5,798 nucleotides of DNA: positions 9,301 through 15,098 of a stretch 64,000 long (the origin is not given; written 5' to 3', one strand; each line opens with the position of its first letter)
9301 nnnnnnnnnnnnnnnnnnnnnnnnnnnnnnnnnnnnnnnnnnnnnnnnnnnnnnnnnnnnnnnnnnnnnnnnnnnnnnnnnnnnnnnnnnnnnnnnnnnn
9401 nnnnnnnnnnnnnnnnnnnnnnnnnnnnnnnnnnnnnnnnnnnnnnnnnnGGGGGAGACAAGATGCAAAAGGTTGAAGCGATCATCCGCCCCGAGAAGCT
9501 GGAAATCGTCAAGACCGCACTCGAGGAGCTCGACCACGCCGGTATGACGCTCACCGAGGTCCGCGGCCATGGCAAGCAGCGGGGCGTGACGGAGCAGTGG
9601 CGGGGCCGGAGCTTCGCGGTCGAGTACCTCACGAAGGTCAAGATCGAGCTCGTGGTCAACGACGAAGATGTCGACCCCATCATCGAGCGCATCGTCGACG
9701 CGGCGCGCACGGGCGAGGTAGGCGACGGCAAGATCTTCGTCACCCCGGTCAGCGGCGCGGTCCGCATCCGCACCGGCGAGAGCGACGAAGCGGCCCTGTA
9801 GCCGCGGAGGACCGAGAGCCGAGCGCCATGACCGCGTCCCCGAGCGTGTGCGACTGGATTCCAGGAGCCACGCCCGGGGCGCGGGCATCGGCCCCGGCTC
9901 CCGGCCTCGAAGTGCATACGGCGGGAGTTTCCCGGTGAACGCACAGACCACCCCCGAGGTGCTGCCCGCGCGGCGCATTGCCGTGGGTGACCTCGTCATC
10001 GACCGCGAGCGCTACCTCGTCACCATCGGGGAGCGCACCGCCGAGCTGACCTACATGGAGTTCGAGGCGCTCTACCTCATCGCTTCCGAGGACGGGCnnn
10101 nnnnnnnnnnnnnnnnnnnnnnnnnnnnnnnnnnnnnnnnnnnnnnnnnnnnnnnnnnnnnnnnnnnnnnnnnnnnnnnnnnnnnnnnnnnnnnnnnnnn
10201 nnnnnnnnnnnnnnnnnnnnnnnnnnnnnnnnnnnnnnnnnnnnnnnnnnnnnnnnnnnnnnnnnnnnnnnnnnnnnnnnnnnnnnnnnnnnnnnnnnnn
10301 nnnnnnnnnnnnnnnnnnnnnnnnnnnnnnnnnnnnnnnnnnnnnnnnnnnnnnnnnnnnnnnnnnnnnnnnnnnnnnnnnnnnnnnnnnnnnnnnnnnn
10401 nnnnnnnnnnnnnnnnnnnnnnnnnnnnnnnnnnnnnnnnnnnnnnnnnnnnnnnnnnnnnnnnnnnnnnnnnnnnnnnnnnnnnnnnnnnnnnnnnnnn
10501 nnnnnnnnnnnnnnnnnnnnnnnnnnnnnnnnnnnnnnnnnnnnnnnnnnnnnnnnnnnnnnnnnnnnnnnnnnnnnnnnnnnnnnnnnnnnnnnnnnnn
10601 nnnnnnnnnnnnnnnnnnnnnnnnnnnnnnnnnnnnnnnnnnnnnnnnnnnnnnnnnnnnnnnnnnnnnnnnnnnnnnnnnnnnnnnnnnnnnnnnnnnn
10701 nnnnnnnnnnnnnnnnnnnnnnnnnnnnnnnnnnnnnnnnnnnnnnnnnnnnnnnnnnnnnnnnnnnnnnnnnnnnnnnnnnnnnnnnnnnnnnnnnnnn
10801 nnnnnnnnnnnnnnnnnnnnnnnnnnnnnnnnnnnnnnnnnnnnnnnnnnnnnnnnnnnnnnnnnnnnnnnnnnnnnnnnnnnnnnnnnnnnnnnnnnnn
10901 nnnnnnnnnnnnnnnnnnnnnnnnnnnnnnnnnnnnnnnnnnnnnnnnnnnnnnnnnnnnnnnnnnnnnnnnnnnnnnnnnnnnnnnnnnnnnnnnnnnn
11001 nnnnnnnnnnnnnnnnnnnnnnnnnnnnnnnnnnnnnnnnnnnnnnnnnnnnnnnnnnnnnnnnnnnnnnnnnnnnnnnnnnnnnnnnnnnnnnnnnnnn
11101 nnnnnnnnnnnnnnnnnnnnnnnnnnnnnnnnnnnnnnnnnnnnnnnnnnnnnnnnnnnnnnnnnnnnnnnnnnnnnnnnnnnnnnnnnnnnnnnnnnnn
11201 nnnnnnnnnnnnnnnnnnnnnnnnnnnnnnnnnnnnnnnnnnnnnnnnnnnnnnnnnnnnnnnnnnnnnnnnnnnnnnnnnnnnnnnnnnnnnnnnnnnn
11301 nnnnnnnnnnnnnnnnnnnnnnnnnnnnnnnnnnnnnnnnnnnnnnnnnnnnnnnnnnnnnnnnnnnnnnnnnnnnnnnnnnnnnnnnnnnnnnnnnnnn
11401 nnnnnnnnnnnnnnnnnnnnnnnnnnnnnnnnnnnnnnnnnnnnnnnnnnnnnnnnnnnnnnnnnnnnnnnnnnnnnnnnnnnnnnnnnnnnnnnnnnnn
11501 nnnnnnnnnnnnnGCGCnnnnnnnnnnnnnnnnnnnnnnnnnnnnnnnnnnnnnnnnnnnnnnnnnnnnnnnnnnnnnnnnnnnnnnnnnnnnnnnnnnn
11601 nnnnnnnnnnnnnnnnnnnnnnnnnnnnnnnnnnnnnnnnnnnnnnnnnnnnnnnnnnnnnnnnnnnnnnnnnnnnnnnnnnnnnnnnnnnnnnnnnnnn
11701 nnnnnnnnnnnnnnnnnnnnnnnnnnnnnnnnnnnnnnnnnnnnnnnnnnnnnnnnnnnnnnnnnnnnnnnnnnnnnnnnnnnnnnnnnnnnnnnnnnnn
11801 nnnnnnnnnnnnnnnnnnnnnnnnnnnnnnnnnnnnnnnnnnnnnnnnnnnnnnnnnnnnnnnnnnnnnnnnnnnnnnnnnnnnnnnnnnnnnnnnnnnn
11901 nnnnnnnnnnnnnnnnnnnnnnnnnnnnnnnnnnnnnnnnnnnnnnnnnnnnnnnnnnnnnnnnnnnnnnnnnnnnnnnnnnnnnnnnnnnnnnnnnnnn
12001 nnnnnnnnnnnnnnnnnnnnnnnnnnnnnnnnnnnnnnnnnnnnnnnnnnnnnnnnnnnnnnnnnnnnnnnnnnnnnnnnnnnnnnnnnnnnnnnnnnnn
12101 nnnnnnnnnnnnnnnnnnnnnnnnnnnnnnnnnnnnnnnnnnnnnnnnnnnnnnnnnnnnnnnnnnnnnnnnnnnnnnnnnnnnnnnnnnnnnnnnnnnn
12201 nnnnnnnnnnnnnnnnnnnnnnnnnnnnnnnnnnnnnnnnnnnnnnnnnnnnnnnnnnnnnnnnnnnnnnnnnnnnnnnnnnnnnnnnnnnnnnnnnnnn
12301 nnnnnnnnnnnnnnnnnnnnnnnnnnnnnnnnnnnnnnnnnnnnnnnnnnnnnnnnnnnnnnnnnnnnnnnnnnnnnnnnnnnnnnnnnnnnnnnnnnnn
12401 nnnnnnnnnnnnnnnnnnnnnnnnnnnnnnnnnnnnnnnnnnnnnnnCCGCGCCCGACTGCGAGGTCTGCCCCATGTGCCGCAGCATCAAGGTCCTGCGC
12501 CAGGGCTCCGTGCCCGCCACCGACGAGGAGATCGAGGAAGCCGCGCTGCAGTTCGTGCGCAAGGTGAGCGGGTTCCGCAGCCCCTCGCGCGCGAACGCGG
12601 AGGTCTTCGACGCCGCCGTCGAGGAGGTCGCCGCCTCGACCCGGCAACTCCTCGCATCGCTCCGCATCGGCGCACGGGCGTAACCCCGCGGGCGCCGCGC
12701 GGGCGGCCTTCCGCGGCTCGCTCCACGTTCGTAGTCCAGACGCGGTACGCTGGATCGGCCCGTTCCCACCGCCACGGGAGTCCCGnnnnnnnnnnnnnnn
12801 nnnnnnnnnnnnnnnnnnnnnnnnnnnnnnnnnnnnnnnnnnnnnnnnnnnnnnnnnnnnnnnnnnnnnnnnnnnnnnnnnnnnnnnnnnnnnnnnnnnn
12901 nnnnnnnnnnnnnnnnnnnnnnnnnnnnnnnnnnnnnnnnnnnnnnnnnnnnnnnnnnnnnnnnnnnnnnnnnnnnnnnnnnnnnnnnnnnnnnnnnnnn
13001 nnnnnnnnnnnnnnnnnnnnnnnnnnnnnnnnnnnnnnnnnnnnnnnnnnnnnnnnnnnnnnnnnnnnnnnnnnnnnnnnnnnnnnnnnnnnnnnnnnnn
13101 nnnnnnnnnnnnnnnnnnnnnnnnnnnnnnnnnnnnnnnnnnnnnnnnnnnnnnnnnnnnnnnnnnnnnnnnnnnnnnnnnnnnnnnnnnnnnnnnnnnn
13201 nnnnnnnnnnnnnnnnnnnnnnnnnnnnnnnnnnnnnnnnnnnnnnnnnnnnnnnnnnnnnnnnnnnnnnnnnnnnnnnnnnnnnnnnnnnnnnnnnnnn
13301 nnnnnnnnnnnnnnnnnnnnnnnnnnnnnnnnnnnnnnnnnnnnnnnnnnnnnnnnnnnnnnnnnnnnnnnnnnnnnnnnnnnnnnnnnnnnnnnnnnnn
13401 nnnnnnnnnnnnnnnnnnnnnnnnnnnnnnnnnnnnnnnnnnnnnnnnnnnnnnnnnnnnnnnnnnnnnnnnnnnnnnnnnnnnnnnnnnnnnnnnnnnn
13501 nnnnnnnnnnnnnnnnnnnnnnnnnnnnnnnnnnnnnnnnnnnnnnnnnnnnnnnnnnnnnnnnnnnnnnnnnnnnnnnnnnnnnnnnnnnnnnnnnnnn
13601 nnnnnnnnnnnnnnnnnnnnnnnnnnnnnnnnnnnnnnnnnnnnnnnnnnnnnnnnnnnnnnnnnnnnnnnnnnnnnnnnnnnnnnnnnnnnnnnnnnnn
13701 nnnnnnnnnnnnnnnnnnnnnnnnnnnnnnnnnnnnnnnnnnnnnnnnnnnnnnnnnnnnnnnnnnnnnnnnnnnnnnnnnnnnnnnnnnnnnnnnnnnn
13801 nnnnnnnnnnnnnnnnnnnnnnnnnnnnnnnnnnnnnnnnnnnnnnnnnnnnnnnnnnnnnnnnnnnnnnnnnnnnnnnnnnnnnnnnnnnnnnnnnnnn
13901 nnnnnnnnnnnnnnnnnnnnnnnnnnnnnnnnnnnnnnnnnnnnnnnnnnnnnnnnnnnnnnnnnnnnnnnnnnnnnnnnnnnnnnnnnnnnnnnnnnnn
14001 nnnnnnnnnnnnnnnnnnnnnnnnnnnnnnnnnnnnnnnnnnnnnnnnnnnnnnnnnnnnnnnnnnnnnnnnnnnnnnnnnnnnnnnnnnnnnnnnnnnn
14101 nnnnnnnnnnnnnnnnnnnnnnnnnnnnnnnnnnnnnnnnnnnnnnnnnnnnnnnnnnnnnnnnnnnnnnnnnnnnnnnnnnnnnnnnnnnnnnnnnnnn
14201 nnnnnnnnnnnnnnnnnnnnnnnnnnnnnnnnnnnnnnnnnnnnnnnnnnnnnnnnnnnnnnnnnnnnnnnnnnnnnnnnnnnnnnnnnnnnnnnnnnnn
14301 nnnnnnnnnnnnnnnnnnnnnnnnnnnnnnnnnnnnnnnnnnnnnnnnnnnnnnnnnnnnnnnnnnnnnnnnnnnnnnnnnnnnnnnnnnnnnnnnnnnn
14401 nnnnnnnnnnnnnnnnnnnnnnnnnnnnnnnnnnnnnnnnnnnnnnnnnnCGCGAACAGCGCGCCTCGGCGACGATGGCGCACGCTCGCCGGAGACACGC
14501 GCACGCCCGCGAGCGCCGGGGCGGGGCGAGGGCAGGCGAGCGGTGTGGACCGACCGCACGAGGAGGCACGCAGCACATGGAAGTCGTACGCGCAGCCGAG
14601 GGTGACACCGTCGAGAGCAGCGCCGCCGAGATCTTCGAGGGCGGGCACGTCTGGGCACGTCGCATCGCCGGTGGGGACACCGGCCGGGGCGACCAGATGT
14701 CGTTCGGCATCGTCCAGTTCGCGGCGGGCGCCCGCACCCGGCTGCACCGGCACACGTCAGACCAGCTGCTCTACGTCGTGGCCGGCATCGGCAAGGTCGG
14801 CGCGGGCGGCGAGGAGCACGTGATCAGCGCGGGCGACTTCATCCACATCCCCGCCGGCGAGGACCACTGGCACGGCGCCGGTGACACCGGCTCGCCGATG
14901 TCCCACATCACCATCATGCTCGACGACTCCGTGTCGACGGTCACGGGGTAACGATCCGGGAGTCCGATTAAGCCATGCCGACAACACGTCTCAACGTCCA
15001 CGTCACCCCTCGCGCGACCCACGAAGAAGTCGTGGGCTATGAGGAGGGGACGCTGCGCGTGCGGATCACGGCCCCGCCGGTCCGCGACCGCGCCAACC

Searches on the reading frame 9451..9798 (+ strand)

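Call 30: search_protein_families(library=pfam, proteins=[window:9451-9798:+], max_evalue=0.00001)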
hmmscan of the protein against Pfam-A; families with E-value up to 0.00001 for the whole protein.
window:9451-9798:+ (116 aa): 1 family
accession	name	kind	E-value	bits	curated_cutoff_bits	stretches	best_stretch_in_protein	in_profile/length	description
PF00543.27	P-II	-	6.4e-32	110.4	25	1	5-110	1-102/102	Nitrogen regulatory protein P-II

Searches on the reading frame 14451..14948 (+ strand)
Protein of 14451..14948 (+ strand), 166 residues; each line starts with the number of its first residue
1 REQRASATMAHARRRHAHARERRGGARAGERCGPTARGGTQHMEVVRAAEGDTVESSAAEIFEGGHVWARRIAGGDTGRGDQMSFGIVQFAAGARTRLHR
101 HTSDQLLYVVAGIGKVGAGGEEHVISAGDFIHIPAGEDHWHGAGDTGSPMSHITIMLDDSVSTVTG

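Call 31: search_protein_families(library=pfam, proteins=[window:14451-14948:+], max_evalue=0.00001)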
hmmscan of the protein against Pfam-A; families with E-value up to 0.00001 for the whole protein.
window:14451-14948:+ (166 aa): 1 family
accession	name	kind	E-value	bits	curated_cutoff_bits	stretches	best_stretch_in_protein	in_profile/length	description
PF07883.17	Cupin_2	-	1.1e-13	51.1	27.2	1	87-153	2-67/70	Cupin domain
